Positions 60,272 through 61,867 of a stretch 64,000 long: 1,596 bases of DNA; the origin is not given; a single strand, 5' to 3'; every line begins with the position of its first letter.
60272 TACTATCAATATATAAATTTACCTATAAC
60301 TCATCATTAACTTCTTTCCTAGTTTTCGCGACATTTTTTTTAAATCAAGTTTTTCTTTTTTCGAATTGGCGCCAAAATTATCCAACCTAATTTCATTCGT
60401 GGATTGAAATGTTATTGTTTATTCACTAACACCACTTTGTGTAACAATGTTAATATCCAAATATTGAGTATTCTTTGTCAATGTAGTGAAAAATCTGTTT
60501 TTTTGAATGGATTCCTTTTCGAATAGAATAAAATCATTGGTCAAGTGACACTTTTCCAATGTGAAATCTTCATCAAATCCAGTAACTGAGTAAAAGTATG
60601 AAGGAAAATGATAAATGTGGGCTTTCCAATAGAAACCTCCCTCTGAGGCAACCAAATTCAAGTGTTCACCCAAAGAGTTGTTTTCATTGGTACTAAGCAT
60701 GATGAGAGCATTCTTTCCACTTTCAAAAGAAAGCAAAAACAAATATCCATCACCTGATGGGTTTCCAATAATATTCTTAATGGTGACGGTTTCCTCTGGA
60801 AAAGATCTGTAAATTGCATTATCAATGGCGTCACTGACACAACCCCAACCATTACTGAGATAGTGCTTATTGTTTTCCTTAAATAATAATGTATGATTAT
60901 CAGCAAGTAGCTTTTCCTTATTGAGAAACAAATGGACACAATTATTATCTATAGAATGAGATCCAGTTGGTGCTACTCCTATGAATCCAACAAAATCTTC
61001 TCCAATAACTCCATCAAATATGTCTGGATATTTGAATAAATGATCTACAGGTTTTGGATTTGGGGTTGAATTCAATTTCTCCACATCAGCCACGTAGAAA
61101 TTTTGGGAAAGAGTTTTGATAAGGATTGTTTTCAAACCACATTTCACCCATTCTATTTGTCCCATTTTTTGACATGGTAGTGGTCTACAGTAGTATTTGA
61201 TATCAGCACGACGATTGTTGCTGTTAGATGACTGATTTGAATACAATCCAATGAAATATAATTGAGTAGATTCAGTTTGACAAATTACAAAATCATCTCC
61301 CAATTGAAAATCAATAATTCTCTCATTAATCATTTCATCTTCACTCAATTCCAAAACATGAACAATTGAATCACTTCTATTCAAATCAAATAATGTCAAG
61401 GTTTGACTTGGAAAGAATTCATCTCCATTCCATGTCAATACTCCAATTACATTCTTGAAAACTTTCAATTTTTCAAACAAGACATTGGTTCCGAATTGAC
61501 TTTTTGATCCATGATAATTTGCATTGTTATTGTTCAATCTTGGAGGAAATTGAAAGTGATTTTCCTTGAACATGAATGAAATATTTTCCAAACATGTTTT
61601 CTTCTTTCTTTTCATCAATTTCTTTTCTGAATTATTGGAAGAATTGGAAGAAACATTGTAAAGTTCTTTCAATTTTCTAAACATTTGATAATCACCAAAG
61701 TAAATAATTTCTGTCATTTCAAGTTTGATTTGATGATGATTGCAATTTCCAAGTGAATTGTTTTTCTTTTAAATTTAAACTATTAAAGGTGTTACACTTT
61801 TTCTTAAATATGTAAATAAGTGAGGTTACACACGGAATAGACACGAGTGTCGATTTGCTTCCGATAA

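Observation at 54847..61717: Inverted paralogue pair with a near-identical 5' tract bracketing a WD40, an ML-domain and an Fe-S nuclease gene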

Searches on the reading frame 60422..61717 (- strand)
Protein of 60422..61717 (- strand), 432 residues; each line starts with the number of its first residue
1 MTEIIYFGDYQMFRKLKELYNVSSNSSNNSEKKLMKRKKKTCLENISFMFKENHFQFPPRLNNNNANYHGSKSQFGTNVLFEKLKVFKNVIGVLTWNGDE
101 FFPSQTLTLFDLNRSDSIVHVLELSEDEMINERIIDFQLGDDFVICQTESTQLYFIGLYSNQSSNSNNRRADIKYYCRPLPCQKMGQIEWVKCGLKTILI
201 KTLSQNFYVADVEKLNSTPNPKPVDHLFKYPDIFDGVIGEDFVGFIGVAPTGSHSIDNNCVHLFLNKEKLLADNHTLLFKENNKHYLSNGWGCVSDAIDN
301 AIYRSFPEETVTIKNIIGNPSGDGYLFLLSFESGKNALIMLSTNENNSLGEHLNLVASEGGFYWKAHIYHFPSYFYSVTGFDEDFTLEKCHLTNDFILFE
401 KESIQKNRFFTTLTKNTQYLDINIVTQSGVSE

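Call 6: search_protein_families(library=pfam, proteins=[window:60422-61717:-], max_evalue=0.1)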
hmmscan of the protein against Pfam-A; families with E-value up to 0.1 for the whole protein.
window:60422-61717:- (432 aa): 0 families

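Call 7: find_homologous_proteins(query=window:60422-61717:-, max_evalue=0.001)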
Query window:60422-61717:- (432 aa): 2 proteins with E <= 0.001 among 3126 candidates.
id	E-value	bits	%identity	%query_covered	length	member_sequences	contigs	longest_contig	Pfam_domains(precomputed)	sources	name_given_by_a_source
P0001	1.2e-215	735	100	74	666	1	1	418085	PF12705.14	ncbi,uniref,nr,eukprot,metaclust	ncbi:predicted protein [Naegleria gruberi]|uniref:Predicted protein n=1 Tax=Naegleria gruberi TaxID=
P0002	5.6e-91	324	41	99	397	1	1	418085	-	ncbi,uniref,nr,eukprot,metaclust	ncbi:predicted protein [Naegleria gruberi]|uniref:Predicted protein n=1 Tax=Naegleria gruberi TaxID=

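Call 16: predict_structure(alignment_id=A2)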
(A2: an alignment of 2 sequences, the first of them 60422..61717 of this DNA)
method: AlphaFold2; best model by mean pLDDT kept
length: 432 residues; sequences in the alignment: 2
mean_pLDDT: 36.6   pTM: 0.31
mean pLDDT of the five models: 36.6, 33.3, 32.6, 32.6, 28.6
residues with pLDDT >= 90: 0; 70-90: 0; 50-70: 45; < 50: 387
segments of 3 or more residues with pLDDT < 50: 1-17, 19-26, 45-144, 157-175, 185-190, 194-198, 200-309, 313-432
pLDDT, mean of each block of 10 residues (from residue 1): 36 47 54 59 46 30 24 27 32 40 37 28 40 45 51 51 28 46 49 49 43 42 38 33 23 21 22 22 22 33 46 41 39 41 28 22 28 37 35 33 41 37 29 24
secondary structure, 60 per line:
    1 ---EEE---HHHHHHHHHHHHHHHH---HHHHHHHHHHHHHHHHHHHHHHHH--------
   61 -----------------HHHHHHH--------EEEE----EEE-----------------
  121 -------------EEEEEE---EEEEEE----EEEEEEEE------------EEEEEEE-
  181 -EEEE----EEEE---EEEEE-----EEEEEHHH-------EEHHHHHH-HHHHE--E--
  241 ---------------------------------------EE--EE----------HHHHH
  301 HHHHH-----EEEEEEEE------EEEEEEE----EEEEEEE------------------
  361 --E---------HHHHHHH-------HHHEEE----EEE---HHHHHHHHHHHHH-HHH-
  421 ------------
elements in order: E4-6 H10-25 H29-52 H78-84 E93-96 E101-103 E134-139 E143-148 E153-160 E173-179 E182-185 E190-193 E197-201 E207-211 H224-229 H231-234 H296-305 E311-318 E325-331 E336-342 H373-379 E390-392 E397-399 H403-415

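Call 17: search_protein_representatives(alignment_id=A2)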
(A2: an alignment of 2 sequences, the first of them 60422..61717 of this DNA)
Query: 2 sequences, 469 profile positions. Proteins with E-value up to 0.001 (for the whole library): 5; up to 1e-10: 4; up to 1e-30: 2. The best 5 are listed.
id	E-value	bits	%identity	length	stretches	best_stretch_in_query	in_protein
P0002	8.6e-239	809.9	-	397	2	133-469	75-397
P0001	9.4e-193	658.1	-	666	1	1-355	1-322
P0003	1.9e-28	116.4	-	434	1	71-461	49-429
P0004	4.2e-11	59.2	-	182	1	98-215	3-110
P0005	1.1e-04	38.1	-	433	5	129-160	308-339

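Call 19: list_cluster_members(proteins=[P0003, P0004, P0005])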
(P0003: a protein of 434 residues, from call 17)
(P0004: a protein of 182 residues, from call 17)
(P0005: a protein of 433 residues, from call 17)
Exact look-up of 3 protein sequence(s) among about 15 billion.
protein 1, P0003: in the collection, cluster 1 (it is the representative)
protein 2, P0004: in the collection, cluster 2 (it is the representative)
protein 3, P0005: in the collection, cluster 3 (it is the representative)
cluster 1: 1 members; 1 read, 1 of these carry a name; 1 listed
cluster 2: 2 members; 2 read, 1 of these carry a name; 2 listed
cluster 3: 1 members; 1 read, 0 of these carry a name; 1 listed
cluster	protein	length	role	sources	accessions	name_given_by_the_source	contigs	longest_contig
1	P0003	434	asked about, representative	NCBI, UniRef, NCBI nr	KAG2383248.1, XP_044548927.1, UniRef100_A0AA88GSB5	hypothetical protein C9374_004585 [Naegleria lovaniensis] | Uncharacterized protein n=1 Tax=Naegleria lovaniensis TaxID=51637 RepID=A0AA88GSB5_NAELO | uncharacterized protein C9374_004585 [Naegleria lovaniensis]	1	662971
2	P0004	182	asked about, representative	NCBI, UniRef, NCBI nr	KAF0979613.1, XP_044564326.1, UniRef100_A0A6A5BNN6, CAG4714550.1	hypothetical protein FDP41_001281 [Naegleria fowleri] | Uncharacterized protein n=1 Tax=Naegleria fowleri TaxID=5763 RepID=A0A6A5BNN6_NAEFO | uncharacterized protein FDP41_001281 [Naegleria fowleri]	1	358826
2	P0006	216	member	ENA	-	-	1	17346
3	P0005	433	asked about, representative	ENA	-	-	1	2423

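Call 20: find_encoding_contigs(protein=P0003, flank=10000, max_places=4)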
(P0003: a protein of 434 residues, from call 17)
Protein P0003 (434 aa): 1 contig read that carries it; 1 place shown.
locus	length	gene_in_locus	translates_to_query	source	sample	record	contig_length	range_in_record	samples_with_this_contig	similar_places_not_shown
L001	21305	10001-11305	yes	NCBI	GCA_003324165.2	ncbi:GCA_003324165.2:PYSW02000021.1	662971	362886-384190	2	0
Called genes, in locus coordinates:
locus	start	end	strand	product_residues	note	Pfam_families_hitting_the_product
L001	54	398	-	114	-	-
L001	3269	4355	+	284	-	PF00795:CN_hydrolase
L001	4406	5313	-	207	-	PF00179:UQ_con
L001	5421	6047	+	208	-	-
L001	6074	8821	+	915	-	PF00560:LRR_1 (faint), PF12799:LRR_4 (faint), PF13855:LRR_8, PF23598:LRR_14 (weak), PF00621:RhoGEF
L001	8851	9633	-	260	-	-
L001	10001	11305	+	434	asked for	-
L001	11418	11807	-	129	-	PF10163:EnY2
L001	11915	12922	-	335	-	PF01656:CbiA (faint), PF02374:ArsA_ATPase (faint), PF10609:ParA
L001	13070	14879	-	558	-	PF07534:TLD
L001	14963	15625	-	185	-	-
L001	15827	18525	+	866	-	PF09742:Dymeclin, PF12722:Hid1, PF09742:Dymeclin, PF12722:Hid1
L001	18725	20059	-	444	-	-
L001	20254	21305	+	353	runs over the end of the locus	-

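Call 23: find_encoding_contigs(protein=P0002, flank=10000, max_places=10)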
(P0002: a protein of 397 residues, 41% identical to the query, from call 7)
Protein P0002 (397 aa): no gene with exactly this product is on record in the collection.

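Call 24: find_encoding_contigs(protein=window:60422-61717:-, flank=10000, max_places=10)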
Protein window:60422-61717:- (432 aa): no gene with exactly this product is on record in the collection.

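Call 25: find_homologous_proteins(query=A3, max_evalue=0.01)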
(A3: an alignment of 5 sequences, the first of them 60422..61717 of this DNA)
Query A3 (5 sequences) (432 aa, profile of the alignment): 3 proteins with E <= 0.01 among 5243 candidates.
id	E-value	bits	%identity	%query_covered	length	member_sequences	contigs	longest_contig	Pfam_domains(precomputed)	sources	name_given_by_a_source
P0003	7.9e-207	706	27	99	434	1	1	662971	-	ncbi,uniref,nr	ncbi:hypothetical protein C9374_004585 [Naegleria lovaniensis]|uniref:Uncharacterized protein n=1 Ta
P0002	1.4e-158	547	41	99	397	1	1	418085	-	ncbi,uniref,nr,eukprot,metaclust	ncbi:predicted protein [Naegleria gruberi]|uniref:Predicted protein n=1 Tax=Naegleria gruberi TaxID=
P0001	4.9e-143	496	100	74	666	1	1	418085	PF12705.14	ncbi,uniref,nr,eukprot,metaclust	ncbi:predicted protein [Naegleria gruberi]|uniref:Predicted protein n=1 Tax=Naegleria gruberi TaxID=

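Call 26: search_protein_families(library=pfam, alignment_id=A3, max_evalue=1)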
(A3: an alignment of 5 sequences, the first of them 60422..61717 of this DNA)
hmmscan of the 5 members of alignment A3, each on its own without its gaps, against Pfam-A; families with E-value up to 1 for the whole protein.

A. member 1, window:60422-61717:- (432 aa): 0 families

B. families by the number of members that match (of 5 scanned): 8 families
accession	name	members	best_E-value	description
PF21734.3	10_blade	2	0.021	10-bladed beta propeller domain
PF25390.1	WD40_RLD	1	0.00063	RCC1-like domain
PF10396.14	TrmE_N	1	0.0052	GTP-binding protein TrmE N-terminus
PF04202.18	Mfp-3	1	0.026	Foot protein 3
PF09765.14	FANCL_d1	1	0.082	FANCL UBC-like domain 1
PF11408.13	Helicase_Sgs1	1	0.11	Sgs1 RecQ helicase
PF05203.21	Hom_end_hint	1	0.12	Hom_end-associated Hint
PF22423.2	AmyB_C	1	0.12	Alpha-amylase-like, C-terminal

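Call 27: search_solved_structures(query=A3, max_evalue=10, show_alignments=2)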
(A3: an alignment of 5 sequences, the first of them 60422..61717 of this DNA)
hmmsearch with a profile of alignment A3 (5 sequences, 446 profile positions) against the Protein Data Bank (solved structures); distinct sequences matched with E-value up to 10: 2.
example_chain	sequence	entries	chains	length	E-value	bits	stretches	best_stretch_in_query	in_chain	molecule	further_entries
8dx0_A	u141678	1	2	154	0.4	12.9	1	44-118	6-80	Histidine kinase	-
5uaj_C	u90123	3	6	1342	1.4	11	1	207-286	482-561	DNA-directed RNA polymerase subunit beta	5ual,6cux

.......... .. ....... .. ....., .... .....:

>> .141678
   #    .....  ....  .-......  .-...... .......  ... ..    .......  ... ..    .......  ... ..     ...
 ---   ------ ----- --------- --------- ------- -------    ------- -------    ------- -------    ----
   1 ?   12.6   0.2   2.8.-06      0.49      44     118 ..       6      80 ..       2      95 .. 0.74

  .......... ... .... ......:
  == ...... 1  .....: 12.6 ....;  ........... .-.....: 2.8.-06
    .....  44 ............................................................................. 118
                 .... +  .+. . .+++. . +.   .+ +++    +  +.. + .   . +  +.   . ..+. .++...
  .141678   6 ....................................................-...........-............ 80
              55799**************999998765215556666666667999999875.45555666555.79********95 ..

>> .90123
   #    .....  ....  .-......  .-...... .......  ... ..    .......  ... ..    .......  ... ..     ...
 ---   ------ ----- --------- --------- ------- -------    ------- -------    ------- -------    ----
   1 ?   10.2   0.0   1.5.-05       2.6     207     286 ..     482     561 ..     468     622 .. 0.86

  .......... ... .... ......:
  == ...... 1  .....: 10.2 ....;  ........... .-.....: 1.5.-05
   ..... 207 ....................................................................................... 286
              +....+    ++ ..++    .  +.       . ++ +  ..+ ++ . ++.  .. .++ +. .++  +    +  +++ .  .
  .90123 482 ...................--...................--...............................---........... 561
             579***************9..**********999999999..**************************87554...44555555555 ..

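Call 43: predict_structure(alignment_id=A4)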
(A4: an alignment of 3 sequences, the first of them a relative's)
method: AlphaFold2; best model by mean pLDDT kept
length: 434 residues; sequences in the alignment: 3
mean_pLDDT: 53.6   pTM: 0.60
mean pLDDT of the five models: 53.6, 42.6, 41.8, 41.0, 39.0
residues with pLDDT >= 90: 0; 70-90: 108; 50-70: 136; < 50: 190
segments of 3 or more residues with pLDDT < 50: 1-5, 7-57, 182-193, 199-256, 290-293, 348-362, 377-389, 407-434
pLDDT, mean of each block of 10 residues (from residue 1): 43 42 26 25 27 48 70 60 70 56 67 77 83 75 73 67 65 61 45 49 30 27 23 28 31 48 62 69 73 67 83 75 71 78 58 40 56 57 46 59 49 28 28 26
secondary structure, 60 per line:
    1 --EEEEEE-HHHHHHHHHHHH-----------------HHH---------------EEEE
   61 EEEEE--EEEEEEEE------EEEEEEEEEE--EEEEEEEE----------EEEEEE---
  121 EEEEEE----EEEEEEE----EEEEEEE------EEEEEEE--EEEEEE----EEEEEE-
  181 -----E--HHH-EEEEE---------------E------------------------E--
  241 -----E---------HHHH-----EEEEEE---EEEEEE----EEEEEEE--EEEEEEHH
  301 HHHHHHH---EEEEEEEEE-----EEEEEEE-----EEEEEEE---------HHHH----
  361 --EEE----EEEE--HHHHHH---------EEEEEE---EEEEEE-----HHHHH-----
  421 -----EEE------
elements in order: E3-8 H10-21 E57-65 E68-75 E82-91 E94-101 E112-117 E121-126 E131-137 E142-148 E155-161 E164-169 E174-179 E193-197 H256-259 E265-270 E274-279 E284-290 E293-298 H299-307 E311-319 E325-331 E337-343 H353-356 E363-365 E370-373 H376-381 E391-396 E400-405 H411-415 E426-428

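Call 47: fold_search(model_id=the predicted structure, library=pdb)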
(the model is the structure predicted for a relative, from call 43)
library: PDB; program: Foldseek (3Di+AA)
matches with E <= 10: 1765; with E <= 0.001: 143
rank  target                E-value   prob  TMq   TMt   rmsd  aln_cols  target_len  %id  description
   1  4jhn_D                1.7e-08  1.00  0.35  0.40  10.2       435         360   10  The crystal structure of the RPGR RCC1-like domain (released 2013-04-17)
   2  4jhn_A                6.1e-08  1.00  0.36  0.41  10.3       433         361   12  The crystal structure of the RPGR RCC1-like domain (released 2013-04-17)
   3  4qam_A                1.3e-07  1.00  0.40  0.46   9.3       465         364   10  Crystal Structure of the RPGR RCC1-like domain in complex with the RPGR-interacting domain of RPGRIP1 (released 2014-07-30)
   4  4jhn_C                1.7e-07  1.00  0.40  0.46   9.2       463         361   12  The crystal structure of the RPGR RCC1-like domain (released 2013-04-17)
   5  5gwn                  2.1e-07  1.00  0.43  0.43  11.4       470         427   12  Crystal structure of human RCC2 (released 2017-09-13)
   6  8p82_A                2.2e-07  1.00  0.29  0.11   8.9       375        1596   12  Cryo-EM structure of dimeric UBR5 (released 2023-06-14)
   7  7q40_C                4.9e-07  1.00  0.40  0.45   9.3       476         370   10  Crystal structure of RCC1-Like domain 2 of ubiquitin ligase HERC2 (released 2022-11-16)
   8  3kci                  9.1e-07  1.00  0.40  0.46   9.4       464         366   10  The third RLD domain of HERC2 (released 2009-11-03)
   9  7q40_A                2.1e-06  1.00  0.40  0.45   9.0       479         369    9  Crystal structure of RCC1-Like domain 2 of ubiquitin ligase HERC2 (released 2022-11-16)
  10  4o2w_D                2.2e-06  1.00  0.40  0.46   9.8       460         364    8  Crystal structure of the third RCC1-like domain of HERC1 (released 2014-01-15)
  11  3mvd_L                2.3e-06  1.00  0.33  0.36  10.2       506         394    9  Crystal structure of the chromatin factor RCC1 in complex with the nucleosome core particle (released 2010-08-25)
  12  4d4o_B                2.8e-06  1.00  0.31  0.38  12.8       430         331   10  Crystal Structure of the Kti11 Kti13 heterodimer Spacegroup P64 (released 2015-01-14)
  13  5tbk_J                3.0e-06  1.00  0.34  0.35  11.4       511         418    9  Crystal structure of human importin a3 bound to RCC1 (released 2017-09-13)
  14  6xzl                  3.5e-06  1.00  0.34  0.39   9.8       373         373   12  Arabidopsis UV-B photoreceptor UVR8 mutant D96N D107N (released 2021-01-13)
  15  7w5z_BP               3.7e-06  1.00  0.42  0.47  11.0       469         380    7  Cryo-EM structure of Tetrahymena thermophila mitochondrial complex IV, composite dimer model (released 2022-04-06)
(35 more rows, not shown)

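Call 57: find_related_loci(query=A3, collection=metagenome_contigs, flank=10000)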
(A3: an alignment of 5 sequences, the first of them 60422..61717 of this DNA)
Query A3 (432 aa) in metagenome_contigs; peptide patterns used: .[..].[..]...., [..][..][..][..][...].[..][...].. (x = any residue, [..] = any of these).
227 stretches matched a pattern, but none encodes a relative of the query by tblastn (E <= 1e-3).
